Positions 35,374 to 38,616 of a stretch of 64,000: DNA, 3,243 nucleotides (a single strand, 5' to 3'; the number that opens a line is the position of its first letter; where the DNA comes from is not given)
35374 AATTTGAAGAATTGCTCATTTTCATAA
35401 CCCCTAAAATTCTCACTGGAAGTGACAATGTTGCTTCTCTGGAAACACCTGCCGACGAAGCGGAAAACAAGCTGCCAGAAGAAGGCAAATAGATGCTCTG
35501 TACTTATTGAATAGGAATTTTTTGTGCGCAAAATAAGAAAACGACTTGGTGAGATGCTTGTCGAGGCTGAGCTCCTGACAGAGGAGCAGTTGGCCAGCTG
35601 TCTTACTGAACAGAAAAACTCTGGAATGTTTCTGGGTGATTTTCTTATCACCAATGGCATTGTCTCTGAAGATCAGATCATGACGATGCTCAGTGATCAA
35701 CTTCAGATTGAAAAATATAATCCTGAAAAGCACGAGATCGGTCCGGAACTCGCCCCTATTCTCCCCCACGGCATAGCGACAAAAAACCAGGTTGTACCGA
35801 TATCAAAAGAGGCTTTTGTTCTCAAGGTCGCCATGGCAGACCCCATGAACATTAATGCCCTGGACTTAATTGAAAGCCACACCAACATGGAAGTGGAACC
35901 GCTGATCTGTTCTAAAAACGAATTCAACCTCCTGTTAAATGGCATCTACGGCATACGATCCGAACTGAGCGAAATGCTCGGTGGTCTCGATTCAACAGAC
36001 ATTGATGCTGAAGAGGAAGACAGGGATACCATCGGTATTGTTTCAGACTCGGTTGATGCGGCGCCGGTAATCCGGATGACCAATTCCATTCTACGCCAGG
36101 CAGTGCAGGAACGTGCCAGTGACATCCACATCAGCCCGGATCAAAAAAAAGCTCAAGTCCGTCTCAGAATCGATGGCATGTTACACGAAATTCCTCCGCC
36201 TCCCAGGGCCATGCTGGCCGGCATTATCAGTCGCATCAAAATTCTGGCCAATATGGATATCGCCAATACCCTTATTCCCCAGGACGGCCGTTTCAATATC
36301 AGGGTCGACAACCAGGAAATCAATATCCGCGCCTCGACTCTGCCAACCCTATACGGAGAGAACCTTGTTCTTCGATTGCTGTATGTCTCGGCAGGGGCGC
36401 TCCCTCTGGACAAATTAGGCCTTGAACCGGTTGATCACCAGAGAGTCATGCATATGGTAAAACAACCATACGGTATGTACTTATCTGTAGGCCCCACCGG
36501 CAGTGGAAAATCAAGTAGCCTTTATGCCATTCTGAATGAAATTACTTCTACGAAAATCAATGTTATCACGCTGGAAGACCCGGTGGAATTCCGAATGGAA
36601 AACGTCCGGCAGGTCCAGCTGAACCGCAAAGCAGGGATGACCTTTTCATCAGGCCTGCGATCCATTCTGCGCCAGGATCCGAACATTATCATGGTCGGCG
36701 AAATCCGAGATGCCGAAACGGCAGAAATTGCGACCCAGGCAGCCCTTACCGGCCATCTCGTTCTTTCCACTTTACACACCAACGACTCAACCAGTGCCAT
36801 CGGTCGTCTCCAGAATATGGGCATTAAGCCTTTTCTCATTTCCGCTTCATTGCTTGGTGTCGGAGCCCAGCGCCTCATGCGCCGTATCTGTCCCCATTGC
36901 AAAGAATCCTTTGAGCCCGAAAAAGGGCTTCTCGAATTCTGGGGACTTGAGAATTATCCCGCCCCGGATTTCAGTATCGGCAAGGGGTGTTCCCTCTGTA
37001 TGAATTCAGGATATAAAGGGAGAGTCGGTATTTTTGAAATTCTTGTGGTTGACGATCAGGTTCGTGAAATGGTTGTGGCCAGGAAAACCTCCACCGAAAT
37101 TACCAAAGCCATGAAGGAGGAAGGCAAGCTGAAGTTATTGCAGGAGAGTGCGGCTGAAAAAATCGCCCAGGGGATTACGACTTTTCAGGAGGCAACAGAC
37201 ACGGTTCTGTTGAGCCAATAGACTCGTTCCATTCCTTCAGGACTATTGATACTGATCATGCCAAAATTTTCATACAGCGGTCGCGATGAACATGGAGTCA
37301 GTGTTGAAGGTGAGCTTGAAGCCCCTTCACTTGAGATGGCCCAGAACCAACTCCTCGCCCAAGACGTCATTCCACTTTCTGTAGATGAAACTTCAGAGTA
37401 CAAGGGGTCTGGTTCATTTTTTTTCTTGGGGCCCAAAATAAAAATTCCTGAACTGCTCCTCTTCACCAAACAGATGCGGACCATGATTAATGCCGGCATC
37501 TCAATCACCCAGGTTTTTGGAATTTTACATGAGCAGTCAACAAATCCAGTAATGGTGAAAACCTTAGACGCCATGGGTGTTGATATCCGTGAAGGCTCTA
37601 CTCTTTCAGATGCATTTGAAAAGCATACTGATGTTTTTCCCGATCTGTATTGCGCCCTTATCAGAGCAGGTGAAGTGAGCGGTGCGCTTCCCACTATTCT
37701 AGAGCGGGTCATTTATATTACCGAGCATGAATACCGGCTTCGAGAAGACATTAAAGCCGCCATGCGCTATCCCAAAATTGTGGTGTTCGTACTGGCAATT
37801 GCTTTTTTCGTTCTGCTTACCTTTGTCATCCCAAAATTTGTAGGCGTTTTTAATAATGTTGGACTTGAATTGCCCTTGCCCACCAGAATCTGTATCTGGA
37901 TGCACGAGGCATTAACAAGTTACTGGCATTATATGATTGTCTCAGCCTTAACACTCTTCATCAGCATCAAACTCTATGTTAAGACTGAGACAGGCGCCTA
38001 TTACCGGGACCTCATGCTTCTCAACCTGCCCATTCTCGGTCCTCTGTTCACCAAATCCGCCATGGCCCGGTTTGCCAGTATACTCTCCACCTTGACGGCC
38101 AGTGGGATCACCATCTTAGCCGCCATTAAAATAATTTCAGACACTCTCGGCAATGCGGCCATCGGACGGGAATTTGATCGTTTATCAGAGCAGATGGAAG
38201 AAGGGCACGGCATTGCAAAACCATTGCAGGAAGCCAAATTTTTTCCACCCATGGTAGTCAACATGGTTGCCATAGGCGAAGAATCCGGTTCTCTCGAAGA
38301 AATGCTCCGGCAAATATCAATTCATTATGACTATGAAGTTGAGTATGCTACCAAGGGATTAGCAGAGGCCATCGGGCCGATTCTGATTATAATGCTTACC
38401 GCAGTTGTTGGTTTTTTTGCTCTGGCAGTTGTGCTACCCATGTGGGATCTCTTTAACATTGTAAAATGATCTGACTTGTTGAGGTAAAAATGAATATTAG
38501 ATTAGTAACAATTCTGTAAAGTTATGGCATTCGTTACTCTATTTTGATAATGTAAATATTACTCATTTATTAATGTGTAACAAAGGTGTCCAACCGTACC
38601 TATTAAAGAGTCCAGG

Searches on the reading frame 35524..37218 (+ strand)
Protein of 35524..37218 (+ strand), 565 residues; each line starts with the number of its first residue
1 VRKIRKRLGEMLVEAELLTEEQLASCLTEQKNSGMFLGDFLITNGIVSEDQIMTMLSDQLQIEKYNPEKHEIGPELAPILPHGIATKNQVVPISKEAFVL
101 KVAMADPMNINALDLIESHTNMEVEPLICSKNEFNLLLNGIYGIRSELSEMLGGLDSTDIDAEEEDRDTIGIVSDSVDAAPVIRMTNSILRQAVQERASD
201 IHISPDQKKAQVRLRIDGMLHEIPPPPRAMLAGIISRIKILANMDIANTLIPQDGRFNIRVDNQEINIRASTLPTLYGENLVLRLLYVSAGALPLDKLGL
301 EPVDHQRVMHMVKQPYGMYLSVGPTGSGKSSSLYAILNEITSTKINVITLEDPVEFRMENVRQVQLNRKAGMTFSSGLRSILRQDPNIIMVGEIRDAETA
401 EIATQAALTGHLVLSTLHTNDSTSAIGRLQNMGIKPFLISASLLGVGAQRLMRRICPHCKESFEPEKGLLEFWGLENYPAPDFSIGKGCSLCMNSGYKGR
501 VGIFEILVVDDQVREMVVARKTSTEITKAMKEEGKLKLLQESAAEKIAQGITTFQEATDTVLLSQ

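Call 44: search_protein_families(library=pfam, proteins=[window:35524-37218:+], max_evalue=0.00001)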
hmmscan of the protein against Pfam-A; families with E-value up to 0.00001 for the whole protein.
window:35524-37218:+ (565 aa): 2 families
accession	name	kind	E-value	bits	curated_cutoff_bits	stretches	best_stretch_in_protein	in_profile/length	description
PF00437.27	T2SSE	-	1.7e-128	428.8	24.9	1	177-557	3-368/370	Type II/IV secretion system protein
PF05157.20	MshEN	-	4.4e-15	55.9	23.1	1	66-145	7-87/90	MshEN domain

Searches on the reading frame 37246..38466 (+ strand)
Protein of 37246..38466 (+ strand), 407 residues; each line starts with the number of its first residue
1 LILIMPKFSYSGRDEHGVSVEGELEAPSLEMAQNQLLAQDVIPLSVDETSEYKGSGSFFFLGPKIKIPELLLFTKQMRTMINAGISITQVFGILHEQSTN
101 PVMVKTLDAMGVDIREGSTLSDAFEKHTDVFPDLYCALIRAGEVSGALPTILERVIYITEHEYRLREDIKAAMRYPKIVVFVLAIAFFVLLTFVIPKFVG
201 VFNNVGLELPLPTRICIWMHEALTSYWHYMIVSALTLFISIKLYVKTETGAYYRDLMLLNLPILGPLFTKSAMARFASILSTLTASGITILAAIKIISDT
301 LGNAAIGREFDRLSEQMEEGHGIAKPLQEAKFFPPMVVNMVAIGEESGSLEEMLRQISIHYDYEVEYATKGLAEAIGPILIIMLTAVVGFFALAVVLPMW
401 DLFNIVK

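Call 13: search_protein_families(library=pfam, proteins=[window:37246-38466:+], max_evalue=0.001)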
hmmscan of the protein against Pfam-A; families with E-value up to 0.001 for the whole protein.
window:37246-38466:+ (407 aa): 1 family
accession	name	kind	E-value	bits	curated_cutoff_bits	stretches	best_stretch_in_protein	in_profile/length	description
PF00482.28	T2SSF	-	8.4e-61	203.9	25.2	2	73-196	1-125/125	Type II secretion system (T2SS), protein F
